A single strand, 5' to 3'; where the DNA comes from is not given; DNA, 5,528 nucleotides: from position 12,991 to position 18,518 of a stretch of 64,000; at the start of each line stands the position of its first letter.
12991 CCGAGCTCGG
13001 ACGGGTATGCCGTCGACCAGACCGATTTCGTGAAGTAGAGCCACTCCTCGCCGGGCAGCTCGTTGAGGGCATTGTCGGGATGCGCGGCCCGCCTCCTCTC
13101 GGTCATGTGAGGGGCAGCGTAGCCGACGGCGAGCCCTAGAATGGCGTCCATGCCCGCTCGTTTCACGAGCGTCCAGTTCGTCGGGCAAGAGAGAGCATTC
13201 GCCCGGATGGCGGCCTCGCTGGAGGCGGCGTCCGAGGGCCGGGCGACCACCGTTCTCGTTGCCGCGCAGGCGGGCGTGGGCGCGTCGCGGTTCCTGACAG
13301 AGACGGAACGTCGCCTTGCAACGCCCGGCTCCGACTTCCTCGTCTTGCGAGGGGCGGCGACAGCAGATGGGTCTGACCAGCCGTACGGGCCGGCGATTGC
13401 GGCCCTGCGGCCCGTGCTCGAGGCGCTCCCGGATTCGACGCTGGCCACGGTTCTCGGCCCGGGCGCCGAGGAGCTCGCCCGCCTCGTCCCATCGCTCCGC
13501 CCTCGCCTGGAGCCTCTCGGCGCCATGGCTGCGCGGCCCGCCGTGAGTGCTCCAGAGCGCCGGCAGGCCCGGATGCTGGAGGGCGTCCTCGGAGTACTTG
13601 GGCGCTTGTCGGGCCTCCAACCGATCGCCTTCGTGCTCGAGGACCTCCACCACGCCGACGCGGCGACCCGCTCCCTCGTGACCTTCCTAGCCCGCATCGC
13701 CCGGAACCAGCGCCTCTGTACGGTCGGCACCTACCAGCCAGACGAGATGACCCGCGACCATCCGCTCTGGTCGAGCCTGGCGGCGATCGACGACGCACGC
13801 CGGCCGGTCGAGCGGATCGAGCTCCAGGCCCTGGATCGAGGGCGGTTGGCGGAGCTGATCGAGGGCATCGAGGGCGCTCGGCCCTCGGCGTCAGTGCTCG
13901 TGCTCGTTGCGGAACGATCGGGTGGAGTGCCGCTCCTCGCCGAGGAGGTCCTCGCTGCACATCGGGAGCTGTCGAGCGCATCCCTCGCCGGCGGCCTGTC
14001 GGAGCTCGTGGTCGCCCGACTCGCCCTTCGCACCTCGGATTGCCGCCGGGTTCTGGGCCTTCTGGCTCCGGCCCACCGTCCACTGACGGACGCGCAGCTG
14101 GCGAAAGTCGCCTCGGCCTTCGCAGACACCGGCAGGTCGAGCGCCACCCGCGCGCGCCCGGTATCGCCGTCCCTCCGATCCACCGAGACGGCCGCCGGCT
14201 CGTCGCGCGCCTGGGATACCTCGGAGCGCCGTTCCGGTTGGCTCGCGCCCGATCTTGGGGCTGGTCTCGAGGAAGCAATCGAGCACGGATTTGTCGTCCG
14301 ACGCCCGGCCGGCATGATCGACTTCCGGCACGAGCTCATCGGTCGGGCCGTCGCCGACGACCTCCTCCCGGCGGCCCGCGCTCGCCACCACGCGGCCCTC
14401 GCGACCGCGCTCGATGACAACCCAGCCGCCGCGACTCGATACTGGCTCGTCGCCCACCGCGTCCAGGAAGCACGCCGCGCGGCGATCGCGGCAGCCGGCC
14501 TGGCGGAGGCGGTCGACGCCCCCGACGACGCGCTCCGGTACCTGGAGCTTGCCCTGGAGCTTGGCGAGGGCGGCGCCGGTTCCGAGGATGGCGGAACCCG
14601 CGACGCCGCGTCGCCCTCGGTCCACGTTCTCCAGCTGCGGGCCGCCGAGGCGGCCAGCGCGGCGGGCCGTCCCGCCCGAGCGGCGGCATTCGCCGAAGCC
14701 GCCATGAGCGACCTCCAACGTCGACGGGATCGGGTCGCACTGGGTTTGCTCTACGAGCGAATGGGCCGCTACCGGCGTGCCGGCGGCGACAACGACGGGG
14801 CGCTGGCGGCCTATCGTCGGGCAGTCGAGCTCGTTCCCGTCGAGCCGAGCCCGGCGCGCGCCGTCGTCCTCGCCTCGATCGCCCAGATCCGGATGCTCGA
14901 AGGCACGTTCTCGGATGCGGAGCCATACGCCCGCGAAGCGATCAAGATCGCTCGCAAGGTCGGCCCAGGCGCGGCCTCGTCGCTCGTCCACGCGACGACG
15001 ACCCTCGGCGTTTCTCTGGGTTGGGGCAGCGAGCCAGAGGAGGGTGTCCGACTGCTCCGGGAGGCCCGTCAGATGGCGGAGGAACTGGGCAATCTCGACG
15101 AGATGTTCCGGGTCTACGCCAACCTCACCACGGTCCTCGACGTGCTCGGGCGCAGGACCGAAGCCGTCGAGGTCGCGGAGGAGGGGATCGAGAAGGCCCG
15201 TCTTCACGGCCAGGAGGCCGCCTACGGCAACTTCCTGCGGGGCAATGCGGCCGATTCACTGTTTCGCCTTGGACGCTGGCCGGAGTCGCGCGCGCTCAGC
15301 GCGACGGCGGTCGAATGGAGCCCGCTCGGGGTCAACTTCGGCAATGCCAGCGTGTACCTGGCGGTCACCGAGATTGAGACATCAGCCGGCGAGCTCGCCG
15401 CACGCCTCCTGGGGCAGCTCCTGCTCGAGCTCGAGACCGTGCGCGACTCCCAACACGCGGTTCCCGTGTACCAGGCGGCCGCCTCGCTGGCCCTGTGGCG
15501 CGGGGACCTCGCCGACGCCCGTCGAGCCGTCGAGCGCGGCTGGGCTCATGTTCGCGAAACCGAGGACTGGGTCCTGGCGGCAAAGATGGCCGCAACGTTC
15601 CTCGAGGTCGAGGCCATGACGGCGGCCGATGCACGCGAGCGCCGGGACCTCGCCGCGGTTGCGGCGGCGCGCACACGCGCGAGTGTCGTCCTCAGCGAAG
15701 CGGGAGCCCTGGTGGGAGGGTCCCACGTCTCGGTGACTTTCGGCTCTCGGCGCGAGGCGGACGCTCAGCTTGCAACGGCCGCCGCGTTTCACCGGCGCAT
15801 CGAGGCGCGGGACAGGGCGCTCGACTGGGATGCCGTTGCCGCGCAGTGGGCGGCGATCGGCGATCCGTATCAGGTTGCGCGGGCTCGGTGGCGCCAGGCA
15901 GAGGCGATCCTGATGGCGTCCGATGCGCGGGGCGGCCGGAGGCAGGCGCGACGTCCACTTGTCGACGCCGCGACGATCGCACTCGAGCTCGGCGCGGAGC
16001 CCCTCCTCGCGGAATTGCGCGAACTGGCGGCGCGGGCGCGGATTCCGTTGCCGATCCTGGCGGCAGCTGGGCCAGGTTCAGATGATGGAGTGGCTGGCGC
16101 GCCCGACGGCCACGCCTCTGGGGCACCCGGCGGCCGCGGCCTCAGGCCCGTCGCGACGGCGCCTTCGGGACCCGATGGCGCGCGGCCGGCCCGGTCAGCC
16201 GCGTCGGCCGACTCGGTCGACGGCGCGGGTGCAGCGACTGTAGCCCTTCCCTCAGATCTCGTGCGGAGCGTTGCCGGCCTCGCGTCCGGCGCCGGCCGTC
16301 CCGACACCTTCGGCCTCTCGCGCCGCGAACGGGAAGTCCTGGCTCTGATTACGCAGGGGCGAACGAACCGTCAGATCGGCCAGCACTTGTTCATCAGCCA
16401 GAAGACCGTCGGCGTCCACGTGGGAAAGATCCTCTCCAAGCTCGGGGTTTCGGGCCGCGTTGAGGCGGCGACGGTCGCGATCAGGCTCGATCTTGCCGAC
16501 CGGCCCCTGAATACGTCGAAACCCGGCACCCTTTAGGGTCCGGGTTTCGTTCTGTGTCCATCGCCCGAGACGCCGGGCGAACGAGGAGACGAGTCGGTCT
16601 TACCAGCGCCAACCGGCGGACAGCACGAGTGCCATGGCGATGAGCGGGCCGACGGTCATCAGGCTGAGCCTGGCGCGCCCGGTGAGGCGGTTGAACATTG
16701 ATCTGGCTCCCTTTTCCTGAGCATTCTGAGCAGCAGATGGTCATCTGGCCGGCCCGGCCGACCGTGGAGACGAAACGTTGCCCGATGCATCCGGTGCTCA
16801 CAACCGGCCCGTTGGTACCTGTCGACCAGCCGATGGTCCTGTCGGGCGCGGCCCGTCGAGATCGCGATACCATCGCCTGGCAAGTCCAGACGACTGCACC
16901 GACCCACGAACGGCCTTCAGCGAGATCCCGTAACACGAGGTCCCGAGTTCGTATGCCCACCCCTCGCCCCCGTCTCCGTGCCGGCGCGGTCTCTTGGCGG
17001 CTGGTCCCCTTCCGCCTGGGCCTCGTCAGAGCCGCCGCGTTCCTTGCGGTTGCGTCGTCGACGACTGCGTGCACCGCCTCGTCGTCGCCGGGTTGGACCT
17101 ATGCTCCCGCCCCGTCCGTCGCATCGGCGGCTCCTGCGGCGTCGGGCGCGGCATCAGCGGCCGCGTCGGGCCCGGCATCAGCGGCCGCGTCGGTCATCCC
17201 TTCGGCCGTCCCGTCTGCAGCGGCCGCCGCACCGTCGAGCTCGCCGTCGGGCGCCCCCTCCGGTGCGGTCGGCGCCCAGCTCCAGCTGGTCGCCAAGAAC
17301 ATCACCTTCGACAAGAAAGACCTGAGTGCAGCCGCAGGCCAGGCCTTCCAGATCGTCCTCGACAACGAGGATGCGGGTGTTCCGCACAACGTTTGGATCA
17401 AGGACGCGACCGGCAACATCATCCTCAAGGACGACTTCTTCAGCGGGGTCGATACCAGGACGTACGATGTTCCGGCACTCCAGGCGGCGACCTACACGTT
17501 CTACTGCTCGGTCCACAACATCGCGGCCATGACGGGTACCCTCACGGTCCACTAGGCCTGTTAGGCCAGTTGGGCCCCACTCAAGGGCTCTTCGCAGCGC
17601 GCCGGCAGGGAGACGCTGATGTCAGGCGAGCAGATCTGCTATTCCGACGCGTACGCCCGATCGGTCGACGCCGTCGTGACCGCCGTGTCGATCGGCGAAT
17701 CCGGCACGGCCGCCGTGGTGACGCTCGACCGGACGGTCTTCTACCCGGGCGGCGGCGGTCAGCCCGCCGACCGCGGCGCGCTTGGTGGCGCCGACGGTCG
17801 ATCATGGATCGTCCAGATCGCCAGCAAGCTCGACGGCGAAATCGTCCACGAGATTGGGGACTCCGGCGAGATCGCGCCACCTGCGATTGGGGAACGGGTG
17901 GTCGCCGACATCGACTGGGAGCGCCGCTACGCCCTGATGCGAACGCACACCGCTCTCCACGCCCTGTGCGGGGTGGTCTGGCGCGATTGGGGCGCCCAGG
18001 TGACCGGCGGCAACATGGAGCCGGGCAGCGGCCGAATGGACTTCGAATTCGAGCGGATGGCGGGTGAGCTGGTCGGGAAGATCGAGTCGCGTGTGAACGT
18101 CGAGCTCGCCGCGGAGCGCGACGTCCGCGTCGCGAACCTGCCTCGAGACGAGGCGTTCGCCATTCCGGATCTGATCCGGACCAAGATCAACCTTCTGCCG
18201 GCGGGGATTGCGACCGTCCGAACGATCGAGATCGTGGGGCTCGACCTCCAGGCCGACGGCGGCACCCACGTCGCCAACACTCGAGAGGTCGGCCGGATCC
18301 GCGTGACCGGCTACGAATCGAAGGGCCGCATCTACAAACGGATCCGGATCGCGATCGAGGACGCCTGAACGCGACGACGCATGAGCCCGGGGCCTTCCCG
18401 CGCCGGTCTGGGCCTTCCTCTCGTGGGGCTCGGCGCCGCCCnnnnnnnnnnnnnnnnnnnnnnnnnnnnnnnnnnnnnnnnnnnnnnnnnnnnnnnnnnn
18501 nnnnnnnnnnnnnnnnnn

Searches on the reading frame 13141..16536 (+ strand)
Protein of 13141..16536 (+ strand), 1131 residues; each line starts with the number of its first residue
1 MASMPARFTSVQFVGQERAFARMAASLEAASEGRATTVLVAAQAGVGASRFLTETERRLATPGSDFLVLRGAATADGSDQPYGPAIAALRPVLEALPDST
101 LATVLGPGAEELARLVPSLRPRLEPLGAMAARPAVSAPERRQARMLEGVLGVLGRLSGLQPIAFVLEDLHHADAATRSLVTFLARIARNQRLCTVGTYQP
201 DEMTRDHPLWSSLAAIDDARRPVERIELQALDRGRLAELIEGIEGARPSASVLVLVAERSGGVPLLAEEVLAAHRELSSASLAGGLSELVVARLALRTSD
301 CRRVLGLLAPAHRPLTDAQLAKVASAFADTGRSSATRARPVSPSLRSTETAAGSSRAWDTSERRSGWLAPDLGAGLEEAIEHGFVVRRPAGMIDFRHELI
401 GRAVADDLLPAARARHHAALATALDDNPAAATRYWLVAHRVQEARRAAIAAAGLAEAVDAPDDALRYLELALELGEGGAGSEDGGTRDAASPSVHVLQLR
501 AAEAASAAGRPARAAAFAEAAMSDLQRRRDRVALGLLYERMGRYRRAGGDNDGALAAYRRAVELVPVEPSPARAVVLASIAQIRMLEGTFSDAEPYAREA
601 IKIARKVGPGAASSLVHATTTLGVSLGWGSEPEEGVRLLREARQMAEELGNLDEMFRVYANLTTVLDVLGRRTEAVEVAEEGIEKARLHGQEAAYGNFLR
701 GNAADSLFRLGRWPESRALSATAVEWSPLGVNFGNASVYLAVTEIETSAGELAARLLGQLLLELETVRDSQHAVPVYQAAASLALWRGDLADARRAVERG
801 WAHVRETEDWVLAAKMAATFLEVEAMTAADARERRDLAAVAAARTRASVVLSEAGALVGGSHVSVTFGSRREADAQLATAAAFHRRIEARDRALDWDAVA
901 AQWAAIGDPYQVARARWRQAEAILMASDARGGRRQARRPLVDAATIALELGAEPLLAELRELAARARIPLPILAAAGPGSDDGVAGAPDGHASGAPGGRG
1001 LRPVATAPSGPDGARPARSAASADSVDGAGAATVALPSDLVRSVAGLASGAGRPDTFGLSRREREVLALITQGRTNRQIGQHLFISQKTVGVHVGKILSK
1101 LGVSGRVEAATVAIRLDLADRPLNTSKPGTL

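Call 18: search_protein_families(library=pfam, proteins=[window:13141-16536:+], max_evalue=0.00001)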
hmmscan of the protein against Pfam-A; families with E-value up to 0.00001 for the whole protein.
window:13141-16536:+ (1131 aa): 2 families
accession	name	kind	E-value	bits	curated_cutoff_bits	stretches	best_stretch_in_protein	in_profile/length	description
PF00196.25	GerE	-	3.9e-19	68.5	23.5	1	1059-1113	3-57/57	Bacterial regulatory proteins, luxR family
PF13191.12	AAA_16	-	4.9e-15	56.8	32.6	1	12-194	1-166/167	AAA ATPase domain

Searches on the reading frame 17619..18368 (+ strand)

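Call 18: search_protein_families(library=pfam, proteins=[window:17619-18368:+], max_evalue=0.00001)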
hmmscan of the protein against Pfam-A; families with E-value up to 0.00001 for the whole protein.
window:17619-18368:+ (249 aa): 2 families
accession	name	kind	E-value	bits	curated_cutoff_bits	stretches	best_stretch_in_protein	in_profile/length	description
PF01411.24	tRNA-synt_2c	-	5.8e-09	35.5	30.3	1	27-102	480-552/552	tRNA synthetases class II (A)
PF07973.19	tRNA_SAD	-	9e-09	35.6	24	1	200-242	1-43/44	Threonyl and Alanyl tRNA synthetase second additional domain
